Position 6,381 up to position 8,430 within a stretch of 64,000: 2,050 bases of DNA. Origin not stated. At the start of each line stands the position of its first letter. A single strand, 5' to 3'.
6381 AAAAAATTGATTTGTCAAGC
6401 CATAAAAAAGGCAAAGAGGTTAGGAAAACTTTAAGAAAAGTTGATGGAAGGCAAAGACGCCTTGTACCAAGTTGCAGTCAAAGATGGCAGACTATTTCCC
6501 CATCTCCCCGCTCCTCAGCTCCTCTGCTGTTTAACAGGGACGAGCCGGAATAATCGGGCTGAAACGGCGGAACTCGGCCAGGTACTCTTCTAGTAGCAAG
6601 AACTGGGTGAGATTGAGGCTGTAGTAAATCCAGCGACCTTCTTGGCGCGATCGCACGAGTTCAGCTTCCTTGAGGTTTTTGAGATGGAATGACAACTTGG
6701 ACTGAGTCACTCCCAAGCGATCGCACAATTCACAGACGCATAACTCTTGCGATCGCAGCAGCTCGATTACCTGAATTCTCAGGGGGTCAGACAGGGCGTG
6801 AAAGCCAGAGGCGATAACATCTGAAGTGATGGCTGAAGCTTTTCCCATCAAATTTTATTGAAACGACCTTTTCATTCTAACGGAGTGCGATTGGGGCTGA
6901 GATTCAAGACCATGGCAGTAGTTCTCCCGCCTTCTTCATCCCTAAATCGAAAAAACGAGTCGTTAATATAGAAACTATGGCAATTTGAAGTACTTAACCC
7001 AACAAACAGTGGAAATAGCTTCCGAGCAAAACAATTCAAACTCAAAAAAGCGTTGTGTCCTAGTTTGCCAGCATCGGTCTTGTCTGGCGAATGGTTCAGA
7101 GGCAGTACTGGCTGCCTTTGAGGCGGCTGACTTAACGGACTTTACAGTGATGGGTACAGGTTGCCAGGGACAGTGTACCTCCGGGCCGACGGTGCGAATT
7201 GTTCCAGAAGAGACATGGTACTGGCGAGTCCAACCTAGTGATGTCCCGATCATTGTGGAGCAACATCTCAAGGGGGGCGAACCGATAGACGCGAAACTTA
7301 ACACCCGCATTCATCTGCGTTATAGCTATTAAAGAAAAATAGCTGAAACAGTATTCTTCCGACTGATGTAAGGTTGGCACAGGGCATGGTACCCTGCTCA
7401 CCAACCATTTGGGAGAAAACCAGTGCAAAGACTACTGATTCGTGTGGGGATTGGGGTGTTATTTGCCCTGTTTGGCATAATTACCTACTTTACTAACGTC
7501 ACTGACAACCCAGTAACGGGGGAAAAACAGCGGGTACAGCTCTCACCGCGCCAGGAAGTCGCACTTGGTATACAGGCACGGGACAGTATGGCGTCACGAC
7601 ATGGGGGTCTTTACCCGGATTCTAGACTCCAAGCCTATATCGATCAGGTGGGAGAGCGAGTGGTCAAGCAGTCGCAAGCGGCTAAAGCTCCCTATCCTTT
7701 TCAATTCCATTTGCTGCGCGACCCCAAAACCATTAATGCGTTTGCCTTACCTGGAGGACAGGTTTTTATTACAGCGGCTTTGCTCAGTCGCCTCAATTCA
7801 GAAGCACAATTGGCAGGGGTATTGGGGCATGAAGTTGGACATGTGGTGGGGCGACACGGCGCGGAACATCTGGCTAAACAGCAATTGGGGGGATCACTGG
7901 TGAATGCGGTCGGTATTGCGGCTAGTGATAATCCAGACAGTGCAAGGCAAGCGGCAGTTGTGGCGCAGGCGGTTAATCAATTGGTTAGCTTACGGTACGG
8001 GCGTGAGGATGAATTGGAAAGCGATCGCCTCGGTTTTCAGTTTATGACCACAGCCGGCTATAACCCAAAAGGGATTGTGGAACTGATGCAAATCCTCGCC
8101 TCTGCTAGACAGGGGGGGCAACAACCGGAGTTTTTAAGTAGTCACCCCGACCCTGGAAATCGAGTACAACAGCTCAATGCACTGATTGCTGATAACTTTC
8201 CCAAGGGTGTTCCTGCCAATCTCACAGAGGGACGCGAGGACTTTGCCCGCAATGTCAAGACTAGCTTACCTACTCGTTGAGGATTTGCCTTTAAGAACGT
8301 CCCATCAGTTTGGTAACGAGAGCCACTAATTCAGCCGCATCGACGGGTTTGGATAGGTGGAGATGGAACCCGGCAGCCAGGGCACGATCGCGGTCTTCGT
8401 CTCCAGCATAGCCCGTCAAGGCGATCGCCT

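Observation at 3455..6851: ars operon carrying a PstS-like periplasmic binding lipoprotein between arsR and acr3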

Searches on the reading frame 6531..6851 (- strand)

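Call 3: search_protein_families(library=pfam, proteins=[window:6531-6851:-], max_evalue=0.01)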
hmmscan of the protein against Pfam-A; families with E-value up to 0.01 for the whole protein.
window:6531-6851:- (106 aa): 9 families
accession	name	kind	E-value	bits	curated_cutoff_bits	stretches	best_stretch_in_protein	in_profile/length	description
PF01022.26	HTH_5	-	2.3e-17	63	22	1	22-68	1-47/47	Bacterial regulatory protein, arsR family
PF12840.13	HTH_20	-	3e-10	40.3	27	1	20-69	1-51/51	Helix-turn-helix domain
PF17443.8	pXO2-72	-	5e-05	23.9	25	1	40-77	12-50/62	Uncharacterized protein pXO2-72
PF24038.1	DUF7347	-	0.00012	22.6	27.6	1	16-72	4-63/77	Domain of unknown function (DUF7347)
PF13412.12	HTH_24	-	0.0014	18.6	21.9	1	41-67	22-48/48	Winged helix-turn-helix DNA-binding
PF12802.13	MarR_2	-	0.0015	19.1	27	1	37-70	21-57/61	MarR family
PF25213.1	HVO_A0261_N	-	0.0034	17.7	35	1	24-71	12-59/86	HVO_A0261 N-terminal domain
PF13601.12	HTH_34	-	0.0065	17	27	1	25-68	2-46/80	Winged helix DNA-binding domain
PF01978.25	TrmB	-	0.0069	16.7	25.6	1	30-78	16-64/68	Sugar-specific transcriptional regulator TrmB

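Call 4: search_protein_families(library=ncbifam, proteins=[window:6531-6851:-], max_evalue=0.01)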
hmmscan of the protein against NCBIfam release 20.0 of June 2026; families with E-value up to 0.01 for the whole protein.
window:6531-6851:- (106 aa): 12 families
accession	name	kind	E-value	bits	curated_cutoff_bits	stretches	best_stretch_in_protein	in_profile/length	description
NF033788.1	HTH_metalloreg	subfamily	1.8e-28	98.1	55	1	14-83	2-72/77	metalloregulator ArsR/SmtB family transcription factor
NF033789.1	repress_SdpR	subfamily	9.8e-19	67.1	100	1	17-84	2-69/79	autorepressor SdpR family transcription factor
NF007528.0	PRK10141.1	subfamily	1.5e-16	60.3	97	1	17-80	10-74/117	metalloregulator ArsR/SmtB family transcription factor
NF040642.1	sulf_sens_BigR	equivalog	1.4e-11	44.3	155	1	13-80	10-77/95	sulfite-sensing transcriptional repressor BigR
NF041413.1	ArsR_Rv2640c_fam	equivalog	2.9e-11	43.8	155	1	13-81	32-103/118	Rv2640c family ArsR-like transcriptional regulator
NF045707.1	Dbac_1936_reg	equivalog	1.2e-10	41.3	115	1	18-85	12-79/99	ArsR/SmtB-type metalloregulator TsoR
NF047906.1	CdPbTransRegCmtR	equivalog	8.1e-09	35.3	150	1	11-80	9-78/104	Cd(II)/Pb(II)-sensing metalloregulatory transcriptional regulator CmtR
NF053755.1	MsvR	equivalog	1.1e-07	31.9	220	1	15-71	5-61/236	transcriptional factor MsvR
NF052532.1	TransRegPagRBaca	equivalog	2e-05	24.6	170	1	19-80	23-84/99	transcriptional repressor PagR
NF053602.1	Phr_regulator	exception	0.0017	18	320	1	24-71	13-60/191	heat shock transcription regulator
NF053814.1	teico_TcaR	equivalog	0.0077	16.3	170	1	27-71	42-87/151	MarR family transcriptional regulator TcaR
TIGR01889.1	Staph_reg_Sar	paralog_domain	0.0091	16.3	62.6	0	35-95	42-105/109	staphylococcal accessory regulator family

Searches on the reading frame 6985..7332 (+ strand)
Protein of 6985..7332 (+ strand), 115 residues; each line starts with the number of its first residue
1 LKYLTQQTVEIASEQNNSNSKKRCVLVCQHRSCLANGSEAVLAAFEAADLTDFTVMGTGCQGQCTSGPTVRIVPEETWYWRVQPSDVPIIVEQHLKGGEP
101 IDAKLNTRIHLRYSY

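Call 3: search_protein_families(library=pfam, proteins=[window:6985-7332:+], max_evalue=0.01)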
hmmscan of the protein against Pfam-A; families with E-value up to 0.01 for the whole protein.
window:6985-7332:+ (115 aa): 2 families
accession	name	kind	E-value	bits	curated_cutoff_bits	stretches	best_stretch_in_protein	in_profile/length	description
PF01257.25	2Fe-2S_thioredx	-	3.7e-06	27.3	24.8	1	19-93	62-143/145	Thioredoxin-like [2Fe-2S] ferredoxin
PF06999.17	Suc_Fer-like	-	0.0084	16.6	34.9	0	70-103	149-187/191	Sucrase/ferredoxin-like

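Call 4: search_protein_families(library=ncbifam, proteins=[window:6985-7332:+], max_evalue=0.01)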
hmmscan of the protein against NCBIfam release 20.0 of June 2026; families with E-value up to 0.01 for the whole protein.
window:6985-7332:+ (115 aa): 4 families
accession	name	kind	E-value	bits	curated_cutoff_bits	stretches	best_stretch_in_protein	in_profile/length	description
NF041613.1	fdxn_Azotob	equivalog_domain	6.1e-11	42.5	195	1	31-106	22-102/107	2Fe-2S ferredoxin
NF041612.1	fdxn_Clost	equivalog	1e-10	42.1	150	1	39-101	34-97/102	2Fe-2S ferredoxin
NF005722.0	PRK07539.1-2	equivalog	4.4e-06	26.8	141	1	22-93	77-155/157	NADH-quinone oxidoreductase subunit NuoE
TIGR01958.1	nuoE_fam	subfamily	0.00094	19.3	142.4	1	22-93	68-146/148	NADH-quinone oxidoreductase subunit NuoE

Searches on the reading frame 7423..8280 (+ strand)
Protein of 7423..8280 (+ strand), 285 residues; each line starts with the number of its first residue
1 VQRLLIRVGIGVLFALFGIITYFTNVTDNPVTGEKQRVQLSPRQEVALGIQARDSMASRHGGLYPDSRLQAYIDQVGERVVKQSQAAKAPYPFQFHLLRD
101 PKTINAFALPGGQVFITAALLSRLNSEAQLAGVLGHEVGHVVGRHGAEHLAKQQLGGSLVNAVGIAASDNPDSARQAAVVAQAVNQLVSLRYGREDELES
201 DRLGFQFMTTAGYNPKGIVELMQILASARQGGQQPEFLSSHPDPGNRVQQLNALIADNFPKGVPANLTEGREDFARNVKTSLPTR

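Call 3: search_protein_families(library=pfam, proteins=[window:7423-8280:+], max_evalue=0.01)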
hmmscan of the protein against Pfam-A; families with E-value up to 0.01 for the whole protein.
window:7423-8280:+ (285 aa): 1 family
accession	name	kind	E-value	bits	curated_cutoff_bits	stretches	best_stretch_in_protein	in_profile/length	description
PF01435.24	Peptidase_M48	-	4.7e-38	131.3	20.3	1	69-253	3-184/186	Peptidase family M48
